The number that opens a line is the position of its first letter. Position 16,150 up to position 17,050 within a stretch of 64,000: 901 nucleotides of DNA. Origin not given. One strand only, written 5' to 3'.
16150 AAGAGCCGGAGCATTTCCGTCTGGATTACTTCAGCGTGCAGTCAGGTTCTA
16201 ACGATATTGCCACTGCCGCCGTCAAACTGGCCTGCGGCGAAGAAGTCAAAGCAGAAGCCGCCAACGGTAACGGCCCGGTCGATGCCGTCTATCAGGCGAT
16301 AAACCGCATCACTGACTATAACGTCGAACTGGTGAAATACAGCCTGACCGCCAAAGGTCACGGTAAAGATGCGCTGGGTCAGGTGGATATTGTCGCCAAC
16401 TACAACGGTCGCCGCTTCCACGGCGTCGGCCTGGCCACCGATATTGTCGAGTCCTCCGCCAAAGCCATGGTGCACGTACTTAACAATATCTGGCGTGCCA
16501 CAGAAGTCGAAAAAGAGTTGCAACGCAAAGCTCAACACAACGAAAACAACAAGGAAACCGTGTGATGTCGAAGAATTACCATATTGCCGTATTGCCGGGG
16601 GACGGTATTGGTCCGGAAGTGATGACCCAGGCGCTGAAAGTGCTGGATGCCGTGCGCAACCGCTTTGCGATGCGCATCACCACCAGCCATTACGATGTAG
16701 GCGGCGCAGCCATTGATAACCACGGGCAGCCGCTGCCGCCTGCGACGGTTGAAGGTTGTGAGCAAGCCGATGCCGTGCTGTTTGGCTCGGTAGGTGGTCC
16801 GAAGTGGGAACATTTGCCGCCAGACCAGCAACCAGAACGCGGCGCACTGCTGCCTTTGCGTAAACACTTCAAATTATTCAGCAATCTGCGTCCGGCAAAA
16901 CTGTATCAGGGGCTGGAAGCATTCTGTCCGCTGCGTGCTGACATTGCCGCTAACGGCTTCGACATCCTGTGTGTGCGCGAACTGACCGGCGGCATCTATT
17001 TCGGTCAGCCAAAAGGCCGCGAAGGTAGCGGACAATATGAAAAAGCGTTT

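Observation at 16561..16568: leuA-leuB junction offers two overlapping start codons (GTG 16562, ATG 16565)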

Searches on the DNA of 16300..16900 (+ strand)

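Call 5: search_dna_similar(query=window:16300-16900:+, collection=ecoli_genomes, mode=near, max_rows=12, rows=spread)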
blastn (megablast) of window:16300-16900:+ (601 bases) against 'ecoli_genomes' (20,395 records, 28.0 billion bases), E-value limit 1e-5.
Records with a match: 5399; places in all: 5400; records where one place covers at least 80% of the query: 5398.
Genomes with a match: 5399 of 5426; with a place that covers at least 80% of the query: 5398. Places per genome that has any: lowest 1, median 1, highest 2. On chromosomes: 5397 places; on plasmids: 3.
Best place of each record, by identity: >=99% 1106; 95-99% 4293.
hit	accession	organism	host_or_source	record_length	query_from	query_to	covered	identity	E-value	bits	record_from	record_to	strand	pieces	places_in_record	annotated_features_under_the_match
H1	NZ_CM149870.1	Escherichia coli strain HCP5S3_I2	Sus scrofa domesticus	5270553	1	601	100%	100.0%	0e+0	1110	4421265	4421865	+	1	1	leuB: 3-isopropylmalate dehydrogenase | leuA: 2-isopropylmalate synthase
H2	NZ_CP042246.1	Escherichia coli strain PU-1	Swine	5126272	1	601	100%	99.0%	0e+0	1077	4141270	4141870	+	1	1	leuB: 3-isopropylmalate dehydrogenase | leuA: 2-isopropylmalate synthase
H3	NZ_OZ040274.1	Escherichia coli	-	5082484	1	601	100%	99.0%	0e+0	1077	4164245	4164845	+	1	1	leuB: 3-isopropylmalate dehydrogenase | leuA: 2-isopropylmalate synthase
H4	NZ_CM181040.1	Escherichia coli strain M12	cow with mastitis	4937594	1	601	100%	98.2%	0e+0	1050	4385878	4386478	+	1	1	leuB: 3-isopropylmalate dehydrogenase | leuA: 2-isopropylmalate synthase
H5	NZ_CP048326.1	Escherichia coli strain 61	environment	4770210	3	601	100%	97.8%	0e+0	1035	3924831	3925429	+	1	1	leuB: 3-isopropylmalate dehydrogenase | leuA: 2-isopropylmalate synthase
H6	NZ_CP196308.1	Escherichia coli strain ECE218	Homo sapiens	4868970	3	601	100%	97.8%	0e+0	1035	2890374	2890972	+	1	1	leuB: 3-isopropylmalate dehydrogenase | leuA: 2-isopropylmalate synthase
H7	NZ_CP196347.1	Escherichia coli strain C3728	Homo sapiens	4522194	1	601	100%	97.5%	0e+0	1027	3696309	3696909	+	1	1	leuB: 3-isopropylmalate dehydrogenase | leuA: 2-isopropylmalate synthase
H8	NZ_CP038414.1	Escherichia coli O157:H7 strain 17B6-2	cattle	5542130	3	601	100%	97.5%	0e+0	1024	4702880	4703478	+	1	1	leuB: 3-isopropylmalate dehydrogenase | leuA: 2-isopropylmalate synthase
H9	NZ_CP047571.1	Escherichia coli strain 2EC1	Homo sapiens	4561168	3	601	100%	96.8%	0e+0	1002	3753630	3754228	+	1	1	leuB: 3-isopropylmalate dehydrogenase | leuA: 2-isopropylmalate synthase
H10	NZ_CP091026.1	Escherichia coli strain STEC383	pig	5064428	3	601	100%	96.5%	0e+0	990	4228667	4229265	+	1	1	leuB: 3-isopropylmalate dehydrogenase | leuA: 2-isopropylmalate synthase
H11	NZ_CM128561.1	Escherichia coli strain 3908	turkey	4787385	3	601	100%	96.5%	0e+0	990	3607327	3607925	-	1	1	leuB: 3-isopropylmalate dehydrogenase | leuA: 2-isopropylmalate synthase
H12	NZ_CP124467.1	Escherichia coli strain AVS0747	wastewater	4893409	277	601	54%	98.8%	7e-162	579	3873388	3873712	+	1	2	leuB: 3-isopropylmalate dehydrogenase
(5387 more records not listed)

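Call 6: get_annotated_region(hit=H1, flank=4000)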
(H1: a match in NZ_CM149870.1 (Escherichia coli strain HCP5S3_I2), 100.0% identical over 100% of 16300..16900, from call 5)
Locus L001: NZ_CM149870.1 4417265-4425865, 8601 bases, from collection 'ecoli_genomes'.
description: Escherichia coli strain HCP5S3_I2 chromosome, whole genome shotgun sequence
organism: Escherichia coli strain HCP5S3_I2 (NCBI taxid 562)
replicon: chromosome; assembly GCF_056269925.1
host: Sus scrofa domesticus; source: feces; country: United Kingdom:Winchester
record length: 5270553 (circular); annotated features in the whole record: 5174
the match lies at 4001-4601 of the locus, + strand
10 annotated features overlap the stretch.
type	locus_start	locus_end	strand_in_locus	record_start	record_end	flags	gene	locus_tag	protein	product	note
CDS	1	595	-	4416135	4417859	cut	ilvI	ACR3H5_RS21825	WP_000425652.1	acetolactate synthase 3 large subunit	-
CDS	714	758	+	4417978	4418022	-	-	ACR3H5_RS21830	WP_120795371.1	protein YabR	-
CDS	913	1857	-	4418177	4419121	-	leuO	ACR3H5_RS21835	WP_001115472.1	transcriptional regulator LeuO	-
CDS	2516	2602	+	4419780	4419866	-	leuL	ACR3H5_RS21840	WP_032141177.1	leu operon leader peptide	-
CDS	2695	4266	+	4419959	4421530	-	leuA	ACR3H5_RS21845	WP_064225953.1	2-isopropylmalate synthase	-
CDS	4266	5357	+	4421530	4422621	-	leuB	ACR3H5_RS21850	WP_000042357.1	3-isopropylmalate dehydrogenase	-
CDS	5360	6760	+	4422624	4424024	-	leuC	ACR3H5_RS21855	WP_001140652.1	3-isopropylmalate dehydratase large subunit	-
CDS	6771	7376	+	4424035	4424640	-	leuD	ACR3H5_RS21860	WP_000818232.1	3-isopropylmalate dehydratase small subunit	-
CDS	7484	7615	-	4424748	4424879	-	sgrT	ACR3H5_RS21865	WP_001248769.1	glucose uptake inhibitor SgrT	-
CDS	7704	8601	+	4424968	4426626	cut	sgrR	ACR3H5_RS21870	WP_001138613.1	DNA-binding transcriptional regulator SgrR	-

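Call 15: search_dna_similar(query=window:16548-16580:+, collection=ecoli_genomes, mode=near, max_evalue=10, max_rows=3)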
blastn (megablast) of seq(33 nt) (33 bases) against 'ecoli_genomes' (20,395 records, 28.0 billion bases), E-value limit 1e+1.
Records with a match: 5388; places in all: 5388; records where one place covers at least 80% of the query: 5388.
Genomes with a match: 5388 of 5426; with a place that covers at least 80% of the query: 5388. Places per genome that has any: lowest 1, median 1, highest 1. On chromosomes: 5385 places; on plasmids: 3.
Best place of each record, by identity: >=99% 5388.
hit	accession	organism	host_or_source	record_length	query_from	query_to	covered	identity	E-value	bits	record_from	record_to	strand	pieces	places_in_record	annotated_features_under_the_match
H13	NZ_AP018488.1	Escherichia coli O157:H7 strain PV15-279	Homo sapiens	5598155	1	33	100%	100.0%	4e-8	62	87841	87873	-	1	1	leuA: 2-isopropylmalate synthase | leuB: 3-isopropylmalate dehydrogenase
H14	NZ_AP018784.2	Escherichia coli strain SK1144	-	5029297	1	33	100%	100.0%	4e-8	62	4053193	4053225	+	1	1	leuA: 2-isopropylmalate synthase | leuB: 3-isopropylmalate dehydrogenase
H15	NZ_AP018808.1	Escherichia coli strain E2865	Bos taurus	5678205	1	33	100%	100.0%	4e-8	62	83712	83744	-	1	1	leuA: 2-isopropylmalate synthase | leuB: 3-isopropylmalate dehydrogenase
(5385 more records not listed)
